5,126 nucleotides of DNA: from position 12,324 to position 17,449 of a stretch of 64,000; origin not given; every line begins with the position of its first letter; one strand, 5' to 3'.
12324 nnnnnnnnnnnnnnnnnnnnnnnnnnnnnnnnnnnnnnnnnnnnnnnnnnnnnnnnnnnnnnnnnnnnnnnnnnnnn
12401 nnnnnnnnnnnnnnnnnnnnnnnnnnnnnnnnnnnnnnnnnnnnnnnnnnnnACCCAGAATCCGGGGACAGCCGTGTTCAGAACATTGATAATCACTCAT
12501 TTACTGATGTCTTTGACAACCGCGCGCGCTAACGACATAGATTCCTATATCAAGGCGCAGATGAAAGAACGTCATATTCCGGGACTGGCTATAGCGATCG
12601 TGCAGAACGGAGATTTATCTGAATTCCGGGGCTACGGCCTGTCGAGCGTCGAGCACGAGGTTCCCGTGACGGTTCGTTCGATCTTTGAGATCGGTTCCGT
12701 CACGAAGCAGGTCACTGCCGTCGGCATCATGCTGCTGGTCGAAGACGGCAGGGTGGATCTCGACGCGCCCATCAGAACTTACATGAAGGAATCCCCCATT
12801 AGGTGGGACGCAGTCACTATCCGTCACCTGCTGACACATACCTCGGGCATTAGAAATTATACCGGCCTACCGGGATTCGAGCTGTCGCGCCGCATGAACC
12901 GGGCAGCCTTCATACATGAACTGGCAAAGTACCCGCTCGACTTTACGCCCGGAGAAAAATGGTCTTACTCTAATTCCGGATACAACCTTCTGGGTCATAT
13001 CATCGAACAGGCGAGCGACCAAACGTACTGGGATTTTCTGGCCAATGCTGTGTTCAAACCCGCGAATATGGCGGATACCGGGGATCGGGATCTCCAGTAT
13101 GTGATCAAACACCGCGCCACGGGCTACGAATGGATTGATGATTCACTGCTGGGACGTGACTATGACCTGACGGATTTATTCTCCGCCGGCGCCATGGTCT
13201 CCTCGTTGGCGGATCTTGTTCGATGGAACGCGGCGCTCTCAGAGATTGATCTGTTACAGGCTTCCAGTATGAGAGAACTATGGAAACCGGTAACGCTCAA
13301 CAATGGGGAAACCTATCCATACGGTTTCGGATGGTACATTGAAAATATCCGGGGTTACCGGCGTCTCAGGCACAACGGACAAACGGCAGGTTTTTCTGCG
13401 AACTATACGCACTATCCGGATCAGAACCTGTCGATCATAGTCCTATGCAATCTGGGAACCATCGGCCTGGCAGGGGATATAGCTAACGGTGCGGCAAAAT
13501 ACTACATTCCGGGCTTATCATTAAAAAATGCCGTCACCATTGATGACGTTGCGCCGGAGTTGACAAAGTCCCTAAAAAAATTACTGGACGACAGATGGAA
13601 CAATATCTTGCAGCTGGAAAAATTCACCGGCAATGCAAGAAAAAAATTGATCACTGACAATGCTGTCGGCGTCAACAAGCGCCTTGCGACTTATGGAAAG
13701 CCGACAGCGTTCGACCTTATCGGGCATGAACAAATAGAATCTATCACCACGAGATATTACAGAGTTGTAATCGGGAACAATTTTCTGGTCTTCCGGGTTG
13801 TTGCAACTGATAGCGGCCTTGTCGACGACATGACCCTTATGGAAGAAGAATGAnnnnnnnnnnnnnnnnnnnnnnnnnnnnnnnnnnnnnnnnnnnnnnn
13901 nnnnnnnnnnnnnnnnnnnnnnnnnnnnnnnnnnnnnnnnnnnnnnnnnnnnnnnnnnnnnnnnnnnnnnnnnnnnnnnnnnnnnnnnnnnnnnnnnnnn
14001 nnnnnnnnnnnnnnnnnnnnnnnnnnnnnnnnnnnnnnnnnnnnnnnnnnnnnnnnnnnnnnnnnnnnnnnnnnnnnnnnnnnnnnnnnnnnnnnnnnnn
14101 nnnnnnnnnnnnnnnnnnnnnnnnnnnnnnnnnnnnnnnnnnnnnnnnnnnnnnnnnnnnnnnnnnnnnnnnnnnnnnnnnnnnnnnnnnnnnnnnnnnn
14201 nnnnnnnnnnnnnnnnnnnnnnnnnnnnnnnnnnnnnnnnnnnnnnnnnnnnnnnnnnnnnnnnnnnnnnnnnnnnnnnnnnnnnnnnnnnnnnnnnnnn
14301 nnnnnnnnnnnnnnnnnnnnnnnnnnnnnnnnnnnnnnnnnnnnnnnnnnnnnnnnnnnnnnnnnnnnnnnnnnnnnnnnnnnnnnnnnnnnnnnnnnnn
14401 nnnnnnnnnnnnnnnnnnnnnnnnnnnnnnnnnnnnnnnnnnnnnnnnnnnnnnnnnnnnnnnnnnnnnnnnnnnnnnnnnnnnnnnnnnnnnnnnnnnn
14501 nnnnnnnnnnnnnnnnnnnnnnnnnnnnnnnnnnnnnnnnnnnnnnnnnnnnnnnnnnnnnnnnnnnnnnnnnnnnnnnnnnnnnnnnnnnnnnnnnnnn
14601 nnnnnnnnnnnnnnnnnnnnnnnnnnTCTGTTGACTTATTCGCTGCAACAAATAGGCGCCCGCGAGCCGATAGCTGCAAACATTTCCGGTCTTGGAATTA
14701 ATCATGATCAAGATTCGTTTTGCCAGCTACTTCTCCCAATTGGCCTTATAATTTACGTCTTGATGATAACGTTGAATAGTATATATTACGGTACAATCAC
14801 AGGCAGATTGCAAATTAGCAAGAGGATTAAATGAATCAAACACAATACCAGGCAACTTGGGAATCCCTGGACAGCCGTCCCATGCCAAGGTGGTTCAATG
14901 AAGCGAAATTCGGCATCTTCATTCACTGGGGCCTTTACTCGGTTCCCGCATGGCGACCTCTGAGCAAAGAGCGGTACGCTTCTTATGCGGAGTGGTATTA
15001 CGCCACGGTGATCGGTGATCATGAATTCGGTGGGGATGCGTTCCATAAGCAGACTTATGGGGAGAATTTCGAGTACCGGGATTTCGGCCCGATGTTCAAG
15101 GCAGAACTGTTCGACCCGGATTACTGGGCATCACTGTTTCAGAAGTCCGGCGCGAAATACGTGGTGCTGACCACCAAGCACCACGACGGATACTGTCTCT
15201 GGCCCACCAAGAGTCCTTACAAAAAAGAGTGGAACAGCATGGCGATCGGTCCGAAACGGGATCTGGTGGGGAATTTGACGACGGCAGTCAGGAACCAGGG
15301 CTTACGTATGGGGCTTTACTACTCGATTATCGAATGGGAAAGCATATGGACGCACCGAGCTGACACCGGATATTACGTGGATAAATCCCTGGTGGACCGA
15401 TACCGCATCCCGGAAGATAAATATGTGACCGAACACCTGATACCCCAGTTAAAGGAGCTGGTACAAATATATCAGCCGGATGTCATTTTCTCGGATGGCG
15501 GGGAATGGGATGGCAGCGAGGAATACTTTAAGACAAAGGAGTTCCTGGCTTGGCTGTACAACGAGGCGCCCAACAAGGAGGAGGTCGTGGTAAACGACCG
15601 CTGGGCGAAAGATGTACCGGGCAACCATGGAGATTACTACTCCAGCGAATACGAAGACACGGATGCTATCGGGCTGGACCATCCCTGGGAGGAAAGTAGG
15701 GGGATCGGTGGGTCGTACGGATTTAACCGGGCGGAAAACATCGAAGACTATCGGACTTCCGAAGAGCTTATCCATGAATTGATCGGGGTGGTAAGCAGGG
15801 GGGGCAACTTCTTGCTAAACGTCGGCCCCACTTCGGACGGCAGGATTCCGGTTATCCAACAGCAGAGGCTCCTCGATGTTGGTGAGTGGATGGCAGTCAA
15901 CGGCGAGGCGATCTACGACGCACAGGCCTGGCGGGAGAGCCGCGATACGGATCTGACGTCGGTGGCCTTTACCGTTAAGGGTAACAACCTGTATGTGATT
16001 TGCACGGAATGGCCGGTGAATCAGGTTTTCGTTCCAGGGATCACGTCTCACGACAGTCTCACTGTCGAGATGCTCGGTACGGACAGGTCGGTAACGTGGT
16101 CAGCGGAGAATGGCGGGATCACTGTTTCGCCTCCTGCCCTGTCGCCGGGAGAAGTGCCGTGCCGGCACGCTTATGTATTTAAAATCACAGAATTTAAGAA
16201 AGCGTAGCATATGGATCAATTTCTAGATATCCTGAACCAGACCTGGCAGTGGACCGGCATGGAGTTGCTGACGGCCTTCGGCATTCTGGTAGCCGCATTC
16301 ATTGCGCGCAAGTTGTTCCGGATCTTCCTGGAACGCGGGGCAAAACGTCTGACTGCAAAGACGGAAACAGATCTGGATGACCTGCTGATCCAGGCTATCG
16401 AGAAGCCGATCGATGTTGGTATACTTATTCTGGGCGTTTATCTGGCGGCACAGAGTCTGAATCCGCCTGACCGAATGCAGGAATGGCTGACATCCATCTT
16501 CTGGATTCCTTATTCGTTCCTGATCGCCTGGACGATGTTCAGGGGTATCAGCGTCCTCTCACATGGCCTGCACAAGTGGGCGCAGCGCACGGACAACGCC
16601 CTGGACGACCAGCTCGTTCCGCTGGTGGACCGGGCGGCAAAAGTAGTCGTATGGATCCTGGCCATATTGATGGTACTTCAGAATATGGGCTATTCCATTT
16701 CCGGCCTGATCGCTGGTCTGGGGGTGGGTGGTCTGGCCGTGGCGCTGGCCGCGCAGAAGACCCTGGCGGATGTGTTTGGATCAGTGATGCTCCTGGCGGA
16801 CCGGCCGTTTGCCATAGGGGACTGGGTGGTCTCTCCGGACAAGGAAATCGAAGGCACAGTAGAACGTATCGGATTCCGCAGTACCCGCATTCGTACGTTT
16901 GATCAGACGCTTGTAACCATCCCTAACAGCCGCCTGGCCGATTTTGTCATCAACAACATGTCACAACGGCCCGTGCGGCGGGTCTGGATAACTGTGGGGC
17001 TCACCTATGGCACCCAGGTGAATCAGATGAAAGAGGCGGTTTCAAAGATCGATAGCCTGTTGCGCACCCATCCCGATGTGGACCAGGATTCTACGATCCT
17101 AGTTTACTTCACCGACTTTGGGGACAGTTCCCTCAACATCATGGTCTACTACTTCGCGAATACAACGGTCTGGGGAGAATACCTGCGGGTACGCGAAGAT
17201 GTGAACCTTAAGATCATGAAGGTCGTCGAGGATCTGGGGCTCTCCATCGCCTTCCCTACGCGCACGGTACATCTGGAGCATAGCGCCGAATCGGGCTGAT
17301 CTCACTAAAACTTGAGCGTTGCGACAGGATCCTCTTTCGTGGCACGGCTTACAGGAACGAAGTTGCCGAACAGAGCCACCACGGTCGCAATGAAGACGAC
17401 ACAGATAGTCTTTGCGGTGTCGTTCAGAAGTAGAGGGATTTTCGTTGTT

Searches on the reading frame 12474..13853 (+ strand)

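Call 25: search_protein_families(library=ncbifam, proteins=[window:12474-13853:+], max_evalue=0.00001)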
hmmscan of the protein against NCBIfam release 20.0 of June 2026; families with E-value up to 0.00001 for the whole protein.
window:12474-13853:+ (459 aa): 46 families (the best 25 are shown)
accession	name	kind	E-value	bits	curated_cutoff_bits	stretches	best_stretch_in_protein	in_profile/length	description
NF009622.0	PRK13128.1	equivalog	8e-32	110.4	443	1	20-327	7-314/518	D-aminopeptidase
NF033085.1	bla_class_C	equivalog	1.1e-28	100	415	1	20-251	6-230/356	class C beta-lactamase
NF007943.0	PRK10662.1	equivalog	7.1e-22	77.5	266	1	20-204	35-224/380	D-alanyl-D-alanine-carboxypeptidase/endopeptidase AmpH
NF038238.1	blaBUT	exception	9.2e-22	77.7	850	1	23-281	35-288/383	BUT family class C beta-lactamase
NF040478.1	blaLAQ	exception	1.8e-21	76.5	850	1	19-219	28-223/380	LAQ family class C beta-lactamase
NF038366.1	blaSFDC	exception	4.6e-21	75.3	840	1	22-255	32-257/382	SFDC family class C beta-lactamase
NF012173.1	CMY2-MIR-ACT-EC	exception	4.6e-21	75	680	1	22-267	32-269/380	CMY2/MIR/ACT/EC family class C beta-lactamase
NF000191.1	CMY2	exception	2.3e-20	72.7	800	1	21-256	31-258/381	CMY-2 family class C beta-lactamase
NF053709.1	blaAKO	exception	8.2e-20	71.1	875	1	20-254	29-256/381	AKO family class C beta-lactamase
NF038089.1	blaYRC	exception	2.3e-19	69.6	870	1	23-287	33-291/381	YRC family class C beta-lactamase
NF033569.1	blaLHK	exception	2.9e-19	69.3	850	1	8-202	27-216/390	LHK family class C beta-lactamase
NF041665.1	blaPSZ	exception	7.5e-19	68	850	1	13-218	18-222/379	PSZ family class C beta-lactamase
NF000423.2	blaSRT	exception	1.3e-18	67.4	860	1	4-220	10-220/378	SRT/SST family class C beta-lactamase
NF041662.1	ampC_Kaer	exception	2.9e-18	65.8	825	1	23-267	33-269/381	AmpC-Kaer family extended-spectrum class C beta-lactamase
NF033698.1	blaCSA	exception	3.3e-18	65.8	884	1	16-250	20-246/375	CSA family class C beta-lactamase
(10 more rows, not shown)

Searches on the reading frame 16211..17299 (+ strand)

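Call 25: search_protein_families(library=ncbifam, proteins=[window:16211-17299:+], max_evalue=0.00001)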
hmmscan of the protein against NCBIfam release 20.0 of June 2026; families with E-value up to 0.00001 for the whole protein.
window:16211-17299:+ (362 aa): 6 families
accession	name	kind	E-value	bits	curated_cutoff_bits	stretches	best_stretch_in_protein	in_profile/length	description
NF047602.1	MscsSHelicob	equivalog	2.1e-28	99.5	400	1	132-351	42-254/260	small-conductance mechanosensitive channel MscS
NF047601.1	MscSThanab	equivalog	7.3e-26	91.2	500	1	134-356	63-277/280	small-conductance mechanosensitive channel MscS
NF007662.0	PRK10334.1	subfamily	4.9e-25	88.3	321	1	124-357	58-279/286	small-conductance mechanosensitive channel MscS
NF008438.0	PRK11281.1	equivalog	6.1e-16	57.4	991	1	166-358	908-1091/1113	mechanosensitive channel MscK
NF008542.0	PRK11465.1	equivalog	6.5e-12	44.5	596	1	91-245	465-617/741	mechanosensitive channel protein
NF008180.0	PRK10929.1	equivalog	2.4e-08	32.3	809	1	165-357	904-1087/1109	miniconductance mechanosensitive channel MscM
